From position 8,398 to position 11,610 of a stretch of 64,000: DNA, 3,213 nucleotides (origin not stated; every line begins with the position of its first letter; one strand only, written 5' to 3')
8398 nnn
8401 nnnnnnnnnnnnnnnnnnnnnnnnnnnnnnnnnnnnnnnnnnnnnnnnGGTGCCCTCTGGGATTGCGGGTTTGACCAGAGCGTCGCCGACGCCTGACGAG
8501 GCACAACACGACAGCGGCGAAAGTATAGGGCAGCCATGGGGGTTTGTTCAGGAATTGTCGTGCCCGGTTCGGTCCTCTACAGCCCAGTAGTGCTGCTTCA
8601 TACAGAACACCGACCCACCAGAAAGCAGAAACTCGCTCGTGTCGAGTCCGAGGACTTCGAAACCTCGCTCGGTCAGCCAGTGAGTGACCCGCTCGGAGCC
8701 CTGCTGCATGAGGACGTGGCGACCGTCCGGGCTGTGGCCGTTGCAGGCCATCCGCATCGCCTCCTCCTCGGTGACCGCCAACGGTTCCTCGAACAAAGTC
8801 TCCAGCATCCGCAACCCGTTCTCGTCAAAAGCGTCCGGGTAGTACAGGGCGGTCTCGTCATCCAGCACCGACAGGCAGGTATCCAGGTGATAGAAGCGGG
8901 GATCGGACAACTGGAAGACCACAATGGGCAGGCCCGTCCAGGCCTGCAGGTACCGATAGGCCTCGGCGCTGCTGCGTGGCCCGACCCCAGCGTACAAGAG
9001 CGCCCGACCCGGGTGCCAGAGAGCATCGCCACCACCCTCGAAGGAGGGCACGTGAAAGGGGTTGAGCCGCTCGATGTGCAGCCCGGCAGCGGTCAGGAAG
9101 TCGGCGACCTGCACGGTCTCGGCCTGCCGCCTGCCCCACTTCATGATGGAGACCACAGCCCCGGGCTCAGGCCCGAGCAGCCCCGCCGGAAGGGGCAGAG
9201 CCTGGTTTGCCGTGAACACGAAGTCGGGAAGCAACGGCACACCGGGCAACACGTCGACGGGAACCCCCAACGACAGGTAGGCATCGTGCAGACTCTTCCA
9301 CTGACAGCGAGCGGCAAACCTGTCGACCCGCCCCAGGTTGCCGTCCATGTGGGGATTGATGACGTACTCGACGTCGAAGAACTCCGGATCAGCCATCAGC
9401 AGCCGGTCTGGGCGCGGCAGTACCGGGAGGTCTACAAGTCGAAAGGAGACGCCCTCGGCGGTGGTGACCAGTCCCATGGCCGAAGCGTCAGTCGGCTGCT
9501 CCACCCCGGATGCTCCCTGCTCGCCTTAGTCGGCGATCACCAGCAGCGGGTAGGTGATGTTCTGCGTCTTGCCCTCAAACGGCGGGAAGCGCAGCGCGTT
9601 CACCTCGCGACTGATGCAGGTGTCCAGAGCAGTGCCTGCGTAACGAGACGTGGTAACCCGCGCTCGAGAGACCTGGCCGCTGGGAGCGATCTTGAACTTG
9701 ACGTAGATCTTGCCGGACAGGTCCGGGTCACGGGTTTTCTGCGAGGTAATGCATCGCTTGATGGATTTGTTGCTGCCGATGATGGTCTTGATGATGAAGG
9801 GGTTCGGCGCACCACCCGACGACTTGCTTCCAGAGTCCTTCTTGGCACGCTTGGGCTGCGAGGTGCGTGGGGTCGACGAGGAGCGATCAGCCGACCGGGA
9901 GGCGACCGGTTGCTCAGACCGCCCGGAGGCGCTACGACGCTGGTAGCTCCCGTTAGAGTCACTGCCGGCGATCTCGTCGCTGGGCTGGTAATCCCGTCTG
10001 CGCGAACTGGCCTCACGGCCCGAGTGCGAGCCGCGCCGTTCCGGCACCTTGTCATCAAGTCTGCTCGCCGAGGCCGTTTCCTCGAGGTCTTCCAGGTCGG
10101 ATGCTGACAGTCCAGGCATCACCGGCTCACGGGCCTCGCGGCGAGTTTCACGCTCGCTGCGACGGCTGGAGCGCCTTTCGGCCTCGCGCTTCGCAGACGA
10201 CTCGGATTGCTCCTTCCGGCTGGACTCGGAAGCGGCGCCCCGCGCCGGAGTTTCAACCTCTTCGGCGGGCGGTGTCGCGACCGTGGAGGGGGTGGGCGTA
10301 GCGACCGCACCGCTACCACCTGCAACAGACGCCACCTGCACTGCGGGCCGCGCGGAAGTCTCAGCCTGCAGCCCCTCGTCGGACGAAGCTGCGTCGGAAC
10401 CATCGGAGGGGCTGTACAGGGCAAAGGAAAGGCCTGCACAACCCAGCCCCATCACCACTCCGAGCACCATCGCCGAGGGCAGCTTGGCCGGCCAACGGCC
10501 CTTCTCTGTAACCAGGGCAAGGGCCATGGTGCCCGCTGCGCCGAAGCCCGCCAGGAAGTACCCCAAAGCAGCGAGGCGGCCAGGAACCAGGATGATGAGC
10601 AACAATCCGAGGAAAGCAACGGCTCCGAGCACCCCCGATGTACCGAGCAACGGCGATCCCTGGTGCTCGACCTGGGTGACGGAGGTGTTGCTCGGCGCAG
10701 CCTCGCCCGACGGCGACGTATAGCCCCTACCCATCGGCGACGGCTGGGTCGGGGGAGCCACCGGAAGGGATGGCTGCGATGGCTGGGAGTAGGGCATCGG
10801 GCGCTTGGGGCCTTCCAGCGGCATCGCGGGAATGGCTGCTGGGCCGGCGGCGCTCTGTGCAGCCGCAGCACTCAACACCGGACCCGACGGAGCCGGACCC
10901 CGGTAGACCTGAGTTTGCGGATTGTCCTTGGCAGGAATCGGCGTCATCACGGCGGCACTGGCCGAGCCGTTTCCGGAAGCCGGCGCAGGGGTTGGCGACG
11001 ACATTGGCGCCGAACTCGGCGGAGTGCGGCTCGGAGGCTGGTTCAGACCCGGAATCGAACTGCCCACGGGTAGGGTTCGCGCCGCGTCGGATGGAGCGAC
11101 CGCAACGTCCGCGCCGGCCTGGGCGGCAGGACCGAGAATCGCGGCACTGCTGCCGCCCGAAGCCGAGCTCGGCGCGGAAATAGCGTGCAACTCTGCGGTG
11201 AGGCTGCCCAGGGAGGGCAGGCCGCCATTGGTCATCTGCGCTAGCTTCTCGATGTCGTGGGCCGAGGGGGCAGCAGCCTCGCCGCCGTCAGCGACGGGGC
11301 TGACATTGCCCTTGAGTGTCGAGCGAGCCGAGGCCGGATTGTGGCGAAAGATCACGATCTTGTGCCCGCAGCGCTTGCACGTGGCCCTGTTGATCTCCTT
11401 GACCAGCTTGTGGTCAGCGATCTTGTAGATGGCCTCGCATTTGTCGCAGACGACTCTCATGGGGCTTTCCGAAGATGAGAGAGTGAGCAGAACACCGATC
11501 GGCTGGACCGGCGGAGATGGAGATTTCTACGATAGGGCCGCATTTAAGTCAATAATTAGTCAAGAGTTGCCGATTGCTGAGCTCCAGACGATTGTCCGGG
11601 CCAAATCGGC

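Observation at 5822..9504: Co-oriented triad: DDAH-like guanidino-modifying enzyme, PAD, HEAT-repeat protein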

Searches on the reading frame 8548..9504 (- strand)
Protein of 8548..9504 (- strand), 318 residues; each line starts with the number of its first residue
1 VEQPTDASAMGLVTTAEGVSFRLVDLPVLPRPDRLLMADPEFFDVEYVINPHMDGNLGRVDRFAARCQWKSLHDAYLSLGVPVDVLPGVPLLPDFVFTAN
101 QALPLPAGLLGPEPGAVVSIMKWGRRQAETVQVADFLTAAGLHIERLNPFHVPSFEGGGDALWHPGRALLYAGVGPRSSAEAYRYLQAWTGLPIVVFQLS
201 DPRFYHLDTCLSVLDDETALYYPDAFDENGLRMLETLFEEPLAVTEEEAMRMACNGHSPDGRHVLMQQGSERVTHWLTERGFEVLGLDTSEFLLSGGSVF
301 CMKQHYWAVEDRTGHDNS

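Call 3: search_protein_families(library=pfam, proteins=[window:8548-9504:-], max_evalue=0.01)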
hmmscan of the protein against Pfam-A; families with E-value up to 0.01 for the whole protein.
window:8548-9504:- (318 aa): 2 families
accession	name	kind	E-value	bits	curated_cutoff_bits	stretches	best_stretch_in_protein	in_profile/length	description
PF19420.4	DDAH_eukar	-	4.8e-08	33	23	1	65-302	28-286/291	N,N dimethylarginine dimethylhydrolase, eukaryotic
PF02274.22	ADI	-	0.0065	16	22.8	0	117-236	139-271/377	Arginine deiminase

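Call 4: search_protein_families(library=ncbifam, proteins=[window:8548-9504:-], max_evalue=0.01)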
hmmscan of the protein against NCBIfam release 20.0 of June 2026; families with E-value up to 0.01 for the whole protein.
window:8548-9504:- (318 aa): 5 families
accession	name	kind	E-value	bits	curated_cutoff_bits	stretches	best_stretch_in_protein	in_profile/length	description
NF045659.1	DiMArgaseDdahMtb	equivalog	3.9e-61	206.7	300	1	30-301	21-278/283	dimethylargininase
NF052232.1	Arg_dihydro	equivalog_domain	2.5e-51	174.5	450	1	34-302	4-263/266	arginine dihydrolase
NF052231.1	bifunc_ArgZ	exception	1.7e-50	171.9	1025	1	34-303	6-266/696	bifunctional arginine dihydrolase/ornithine cyclodeaminase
NF045660.1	DiMthArgaseDdahStm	equivalog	3.4e-14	53.2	340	1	59-302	23-245/249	dimethylargininase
NF045658.1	DiMArgaseDdah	equivalog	0.00011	22.2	450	1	49-303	15-251/254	dimethylargininase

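Call 16: search_solved_structures(query=window:8548-9504:-, max_evalue=0.001, show_alignments=2)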
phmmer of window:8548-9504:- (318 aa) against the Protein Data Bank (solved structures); distinct sequences matched with E-value up to 0.001: 6.
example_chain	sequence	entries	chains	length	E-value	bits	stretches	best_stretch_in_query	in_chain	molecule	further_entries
6lrf_A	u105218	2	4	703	3.6e-39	137.9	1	34-303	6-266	Alr4995 protein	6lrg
6jv0_A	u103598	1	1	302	1.3e-38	136.1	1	33-303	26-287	Sll1336 protein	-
6lrh_A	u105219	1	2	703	3.5e-38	134.7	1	34-301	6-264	Alr4995 protein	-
6juz_A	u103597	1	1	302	5.6e-38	134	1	33-303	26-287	Sll1336 protein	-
6juy_A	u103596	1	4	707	1.1e-37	133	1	34-303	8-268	Sll1336 protein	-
6jv1_A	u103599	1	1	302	1.3e-37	132.8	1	33-299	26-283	Sll1336 protein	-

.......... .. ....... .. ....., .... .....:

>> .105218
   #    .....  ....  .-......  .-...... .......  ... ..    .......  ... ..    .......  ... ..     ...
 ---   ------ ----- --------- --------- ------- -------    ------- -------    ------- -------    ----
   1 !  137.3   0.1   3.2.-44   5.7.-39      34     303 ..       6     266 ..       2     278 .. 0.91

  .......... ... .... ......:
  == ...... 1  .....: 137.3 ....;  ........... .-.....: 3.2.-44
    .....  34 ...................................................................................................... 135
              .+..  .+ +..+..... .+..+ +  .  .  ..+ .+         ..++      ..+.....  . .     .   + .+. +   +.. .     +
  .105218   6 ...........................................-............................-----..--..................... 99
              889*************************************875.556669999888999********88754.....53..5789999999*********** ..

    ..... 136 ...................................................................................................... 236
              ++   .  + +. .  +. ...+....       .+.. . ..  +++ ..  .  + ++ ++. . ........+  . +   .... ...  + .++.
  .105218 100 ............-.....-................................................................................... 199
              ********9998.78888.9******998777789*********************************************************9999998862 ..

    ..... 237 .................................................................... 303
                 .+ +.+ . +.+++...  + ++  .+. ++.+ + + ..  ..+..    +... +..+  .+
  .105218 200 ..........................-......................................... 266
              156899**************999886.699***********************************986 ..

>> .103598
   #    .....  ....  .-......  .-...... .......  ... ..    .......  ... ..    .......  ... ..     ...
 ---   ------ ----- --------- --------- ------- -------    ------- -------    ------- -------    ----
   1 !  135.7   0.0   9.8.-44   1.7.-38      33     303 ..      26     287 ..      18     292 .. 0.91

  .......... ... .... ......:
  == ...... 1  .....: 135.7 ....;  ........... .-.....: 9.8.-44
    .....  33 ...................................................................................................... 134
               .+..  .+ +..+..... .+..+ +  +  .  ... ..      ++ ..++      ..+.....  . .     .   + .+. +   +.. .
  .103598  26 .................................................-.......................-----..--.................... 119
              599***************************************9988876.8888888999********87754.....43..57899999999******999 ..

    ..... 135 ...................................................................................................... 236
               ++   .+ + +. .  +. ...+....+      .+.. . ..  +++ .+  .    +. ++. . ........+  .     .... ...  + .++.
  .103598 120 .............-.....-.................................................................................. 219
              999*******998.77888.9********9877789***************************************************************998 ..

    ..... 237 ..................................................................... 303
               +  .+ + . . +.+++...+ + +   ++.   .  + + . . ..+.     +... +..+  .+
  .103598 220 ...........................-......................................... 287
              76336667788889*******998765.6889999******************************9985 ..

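Call 22: find_homologous_proteins(query=window:8548-9504:-, max_evalue=1e-10)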
Query window:8548-9504:- (318 aa): 5330 proteins with E <= 1e-10 among 8000 candidates; the best 120 are listed.
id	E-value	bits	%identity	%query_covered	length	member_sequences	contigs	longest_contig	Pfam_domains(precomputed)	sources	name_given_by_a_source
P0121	7.6e-201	684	94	97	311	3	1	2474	PF19420.6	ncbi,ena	-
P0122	7.0e-142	490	72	96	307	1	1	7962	PF19420.6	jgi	-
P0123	9.7e-142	490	72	93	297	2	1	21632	PF19420.6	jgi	jgi:N-dimethylarginine dimethylaminohydrolase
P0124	1.7e-139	483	71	94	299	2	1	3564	PF19420.6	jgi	-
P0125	6.7e-136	471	74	86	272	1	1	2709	-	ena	-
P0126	1.7e-130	453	65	95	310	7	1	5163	PF19420.6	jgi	-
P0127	4.3e-125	435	64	93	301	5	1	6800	PF19420.6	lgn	-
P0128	5.4e-125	435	64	96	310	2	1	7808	PF19420.6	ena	-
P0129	6.6e-125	435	67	93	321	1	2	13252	PF19420.6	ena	-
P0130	8.0e-118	411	66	85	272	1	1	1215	PF19420.6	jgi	jgi:N-dimethylarginine dimethylaminohydrolase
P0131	1.9e-113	397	59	96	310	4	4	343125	-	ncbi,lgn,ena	-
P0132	2.6e-113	397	60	90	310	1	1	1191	-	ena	-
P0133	4.9e-110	386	60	88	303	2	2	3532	PF19420.6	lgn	-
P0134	7.8e-108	378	58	88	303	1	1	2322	PF19420.6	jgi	jgi:N-dimethylarginine dimethylaminohydrolase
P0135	9.1e-108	378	58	90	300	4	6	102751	PF19420.6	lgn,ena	-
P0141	6.7e-106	372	56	89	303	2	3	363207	PF19420.6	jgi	-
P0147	2.7e-102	360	54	95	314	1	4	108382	PF19420.6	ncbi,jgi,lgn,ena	-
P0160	7.3e-88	313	51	92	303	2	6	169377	-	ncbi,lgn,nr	ncbi:amidinotransferase [Myxococcota bacterium]|nr:amidinotransferase [Myxococcota bacterium]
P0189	6.5e-81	290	50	91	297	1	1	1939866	PF19420.6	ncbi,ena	-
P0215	1.9e-79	285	51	92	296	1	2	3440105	PF19420.6,PF02274.23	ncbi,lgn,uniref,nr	ncbi:dimethylarginine dimethylaminohydrolase family protein [Rhodothermus marinus]|uniref:dimethylar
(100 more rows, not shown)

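Call 23: find_encoding_contigs(protein=P0160, flank=6000, max_places=2)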
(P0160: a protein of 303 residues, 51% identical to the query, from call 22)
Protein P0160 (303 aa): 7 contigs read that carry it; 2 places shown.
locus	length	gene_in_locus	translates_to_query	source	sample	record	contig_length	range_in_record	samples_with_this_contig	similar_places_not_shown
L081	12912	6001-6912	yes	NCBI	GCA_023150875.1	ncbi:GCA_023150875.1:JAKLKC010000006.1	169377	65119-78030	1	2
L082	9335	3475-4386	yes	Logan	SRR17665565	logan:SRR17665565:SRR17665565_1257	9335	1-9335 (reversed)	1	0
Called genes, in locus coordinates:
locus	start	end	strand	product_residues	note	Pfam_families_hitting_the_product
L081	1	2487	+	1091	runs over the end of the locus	-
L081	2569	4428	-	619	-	PF02446:Glyco_hydro_77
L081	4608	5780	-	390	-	PF07396:Porin_O_P (faint)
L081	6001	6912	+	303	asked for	-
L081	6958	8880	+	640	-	PF02784:Orn_Arg_deC_N, PF17810:Arg_decarb_HB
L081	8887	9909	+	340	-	PF18152:DAHP_snth_FXD, PF00793:DAHP_synth_1, PF03102:NeuB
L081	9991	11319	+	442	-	PF00275:EPSP_synthase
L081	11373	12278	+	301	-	PF08501:Shikimate_dh_N, PF01488:Shikimate_DH (weak), PF18317:SDH_C (weak)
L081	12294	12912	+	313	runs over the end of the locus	PF00106:adh_short, PF01073:3Beta_HSD, PF01370:Epimerase, PF04321:RmlD_sub_bind, PF05368:NmrA, PF16363:GDP_Man_Dehyd, PF13460:NAD_binding_10, PF07993:NAD_binding_4, +2 more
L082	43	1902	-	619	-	PF02446:Glyco_hydro_77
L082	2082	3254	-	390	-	PF07396:Porin_O_P (faint)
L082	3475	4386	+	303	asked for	-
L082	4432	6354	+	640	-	PF02784:Orn_Arg_deC_N, PF17810:Arg_decarb_HB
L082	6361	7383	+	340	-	PF18152:DAHP_snth_FXD, PF00793:DAHP_synth_1, PF03102:NeuB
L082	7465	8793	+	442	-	PF00275:EPSP_synthase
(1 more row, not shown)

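Call 24: find_encoding_contigs(protein=P0147, flank=6000, max_places=2)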
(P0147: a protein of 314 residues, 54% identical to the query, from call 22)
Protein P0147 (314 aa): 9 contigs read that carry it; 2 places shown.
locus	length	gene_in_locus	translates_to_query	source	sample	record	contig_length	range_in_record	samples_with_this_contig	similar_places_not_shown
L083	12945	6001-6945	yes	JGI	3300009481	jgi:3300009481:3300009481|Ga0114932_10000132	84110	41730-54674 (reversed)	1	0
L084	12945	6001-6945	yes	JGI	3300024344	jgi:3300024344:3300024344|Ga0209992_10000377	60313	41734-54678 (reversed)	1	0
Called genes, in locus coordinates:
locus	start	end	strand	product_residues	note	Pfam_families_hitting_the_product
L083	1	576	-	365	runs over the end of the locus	-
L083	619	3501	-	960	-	-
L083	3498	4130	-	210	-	PF01712:dNK, PF13238:AAA_18 (weak)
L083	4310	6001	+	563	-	PF13717:Zn_ribbon_4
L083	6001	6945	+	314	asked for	PF19420:DDAH_eukar (faint)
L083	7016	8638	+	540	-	PF03068:PAD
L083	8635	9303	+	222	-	PF02985:HEAT (faint), PF13646:HEAT_2 (weak)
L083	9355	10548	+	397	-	PF02653:BPD_transp_2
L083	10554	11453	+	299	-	-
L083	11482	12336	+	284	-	-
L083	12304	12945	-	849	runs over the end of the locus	-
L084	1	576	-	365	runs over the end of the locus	-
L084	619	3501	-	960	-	-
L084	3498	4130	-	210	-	PF01712:dNK, PF13238:AAA_18 (weak)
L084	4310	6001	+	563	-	PF13717:Zn_ribbon_4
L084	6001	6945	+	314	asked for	PF19420:DDAH_eukar (faint)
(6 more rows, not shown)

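Call 25: find_encoding_contigs(protein=P0141, flank=6000, max_places=2)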
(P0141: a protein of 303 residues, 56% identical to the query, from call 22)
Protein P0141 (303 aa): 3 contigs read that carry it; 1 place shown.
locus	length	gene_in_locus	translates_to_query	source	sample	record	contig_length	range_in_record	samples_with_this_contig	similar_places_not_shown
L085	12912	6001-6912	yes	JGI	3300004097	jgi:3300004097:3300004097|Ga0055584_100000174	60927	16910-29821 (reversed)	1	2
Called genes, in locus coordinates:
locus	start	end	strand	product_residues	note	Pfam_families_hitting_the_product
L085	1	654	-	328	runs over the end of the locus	-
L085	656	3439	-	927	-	-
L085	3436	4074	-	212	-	PF01712:dNK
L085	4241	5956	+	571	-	PF13717:Zn_ribbon_4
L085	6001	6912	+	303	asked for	PF19420:DDAH_eukar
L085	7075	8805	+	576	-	PF03068:PAD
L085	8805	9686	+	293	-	PF00514:Arm (faint), PF02985:HEAT (faint), PF13513:HEAT_EZ (faint), PF13646:HEAT_2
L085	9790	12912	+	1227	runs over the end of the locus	-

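Call 26: find_encoding_contigs(protein=P0215, flank=5000, max_places=1)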
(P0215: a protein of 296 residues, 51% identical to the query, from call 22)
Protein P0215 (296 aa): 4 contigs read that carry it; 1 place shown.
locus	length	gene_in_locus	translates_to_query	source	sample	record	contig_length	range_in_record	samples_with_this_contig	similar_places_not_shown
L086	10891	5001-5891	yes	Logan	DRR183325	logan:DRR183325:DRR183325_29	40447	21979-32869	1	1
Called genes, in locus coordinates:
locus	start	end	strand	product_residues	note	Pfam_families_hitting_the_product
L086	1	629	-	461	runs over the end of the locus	PF00072:Response_reg, PF00158:Sigma54_activat, PF01078:Mg_chelatase (faint), PF14532:Sigma54_activ_2, PF00004:AAA (weak), PF07728:AAA_5, PF25601:AAA_lid_14, PF02954:HTH_8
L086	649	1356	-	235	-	PF13428:TPR_14 (faint), PF09976:TPR_21, PF07719:TPR_2 (faint), PF13174:TPR_6 (faint)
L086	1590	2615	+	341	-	PF00044:Gp_dh_N, PF02800:Gp_dh_C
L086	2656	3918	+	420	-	PF00162:PGK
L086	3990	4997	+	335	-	PF21088:MS_channel_1st, PF00924:MS_channel_2nd, PF21082:MS_channel_3rd (weak)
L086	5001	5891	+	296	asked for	PF19420:DDAH_eukar, PF02274:ADI (weak)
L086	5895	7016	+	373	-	PF02153:PDH_N, PF20463:PDH_C, PF01842:ACT (weak)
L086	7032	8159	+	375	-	PF01571:GCV_T, PF08669:GCV_T_C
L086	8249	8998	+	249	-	PF04029:2-ph_phosp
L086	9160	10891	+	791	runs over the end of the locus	PF13491:FtsK_4TM, PF17854:FtsK_alpha, PF01580:FtsK_SpoIIIE, PF09397:FtsK_gamma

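Call 27: find_encoding_contigs(protein=P0189, flank=5000, max_places=1)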
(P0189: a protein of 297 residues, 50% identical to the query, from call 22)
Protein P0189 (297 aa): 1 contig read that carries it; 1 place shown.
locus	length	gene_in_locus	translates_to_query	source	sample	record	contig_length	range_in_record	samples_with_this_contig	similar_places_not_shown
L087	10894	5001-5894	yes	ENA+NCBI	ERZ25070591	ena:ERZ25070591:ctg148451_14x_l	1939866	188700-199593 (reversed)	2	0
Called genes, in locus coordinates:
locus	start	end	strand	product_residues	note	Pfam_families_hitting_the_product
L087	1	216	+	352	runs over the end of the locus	PF21088:MS_channel_1st, PF00924:MS_channel_2nd, PF21082:MS_channel_3rd (weak)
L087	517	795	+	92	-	-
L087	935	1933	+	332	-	PF00005:ABC_tran, PF13304:AAA_21 (weak)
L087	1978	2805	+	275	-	PF00905:Transpeptidase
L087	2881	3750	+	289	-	PF12679:ABC2_membrane_2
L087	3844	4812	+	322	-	PF11832:DUF3352 (weak)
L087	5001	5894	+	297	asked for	PF19420:DDAH_eukar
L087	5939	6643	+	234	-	PF13641:Glyco_tranf_2_3, PF00535:Glycos_transf_2, PF10111:Glyco_tranf_2_2 (faint), PF13632:Glyco_trans_2_3 (faint)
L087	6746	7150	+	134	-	PF01978:TrmB (faint), PF03965:Penicillinase_R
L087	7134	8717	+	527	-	PF05569:Peptidase_M56, PF03544:TonB_C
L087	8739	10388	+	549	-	PF05569:Peptidase_M56, PF03544:TonB_C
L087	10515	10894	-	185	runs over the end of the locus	PF13577:SnoaL_4 (weak), PF12680:SnoaL_2 (weak), PF13474:SnoaL_3, PF14534:DUF4440 (weak)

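Call 77: search_protein_families(library=padloc, proteins=[window:8548-9504:-], max_evalue=0.001)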
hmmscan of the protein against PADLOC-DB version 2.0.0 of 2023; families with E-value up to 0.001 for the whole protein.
window:8548-9504:- (318 aa): 0 families

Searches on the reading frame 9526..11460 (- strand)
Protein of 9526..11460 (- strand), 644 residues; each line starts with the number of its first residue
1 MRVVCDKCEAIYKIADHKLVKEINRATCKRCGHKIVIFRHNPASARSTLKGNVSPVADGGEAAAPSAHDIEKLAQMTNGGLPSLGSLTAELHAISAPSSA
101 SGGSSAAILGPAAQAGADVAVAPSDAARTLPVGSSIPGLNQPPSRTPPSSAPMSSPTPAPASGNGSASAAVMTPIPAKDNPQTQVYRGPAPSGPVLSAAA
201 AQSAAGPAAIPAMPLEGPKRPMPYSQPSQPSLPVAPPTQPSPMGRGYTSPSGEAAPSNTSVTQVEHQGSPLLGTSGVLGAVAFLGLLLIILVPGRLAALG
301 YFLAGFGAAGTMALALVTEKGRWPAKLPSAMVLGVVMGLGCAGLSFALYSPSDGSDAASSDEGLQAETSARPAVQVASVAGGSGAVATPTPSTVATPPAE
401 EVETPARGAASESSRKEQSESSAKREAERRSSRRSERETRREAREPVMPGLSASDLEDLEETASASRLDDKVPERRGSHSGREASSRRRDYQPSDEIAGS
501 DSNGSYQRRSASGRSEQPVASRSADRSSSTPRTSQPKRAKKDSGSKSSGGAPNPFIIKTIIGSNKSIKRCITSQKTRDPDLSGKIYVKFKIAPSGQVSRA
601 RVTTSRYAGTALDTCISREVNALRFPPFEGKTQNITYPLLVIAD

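Call 3: search_protein_families(library=pfam, proteins=[window:9526-11460:-], max_evalue=0.01)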
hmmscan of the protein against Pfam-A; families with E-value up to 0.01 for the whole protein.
window:9526-11460:- (644 aa): 1 family
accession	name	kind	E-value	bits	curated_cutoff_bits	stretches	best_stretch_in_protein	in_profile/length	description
PF13717.11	Zn_ribbon_4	-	5.8e-08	33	30.3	1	1-35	1-35/36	zinc-ribbon domain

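Call 4: search_protein_families(library=ncbifam, proteins=[window:9526-11460:-], max_evalue=0.01)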
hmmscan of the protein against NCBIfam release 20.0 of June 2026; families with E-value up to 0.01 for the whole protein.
window:9526-11460:- (644 aa): 4 families
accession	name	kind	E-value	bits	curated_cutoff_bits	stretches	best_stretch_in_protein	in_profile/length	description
NF033761.1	gliding_GltJ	equivalog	1.4e-23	83.9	450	2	556-639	586-669/671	adventurous gliding motility protein GltJ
NF033768.1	myxo_SS_tail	domain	3.8e-17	62.2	40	1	558-639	8-89/92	AgmX/PglI C-terminal domain-containing protein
NF033760.1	gliding_GltG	equivalog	4.9e-14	51.8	650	1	556-640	558-644/650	adventurous gliding motility protein GltG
TIGR02098.1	MJ0042_CXXC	domain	0.00017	21.2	20.9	1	1-36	1-36/38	MJ0042-type zinc finger domain-containing protein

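Call 77: search_protein_families(library=padloc, proteins=[window:9526-11460:-], max_evalue=0.001)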
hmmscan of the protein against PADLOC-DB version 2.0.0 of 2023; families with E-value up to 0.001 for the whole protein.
window:9526-11460:- (644 aa): 0 families
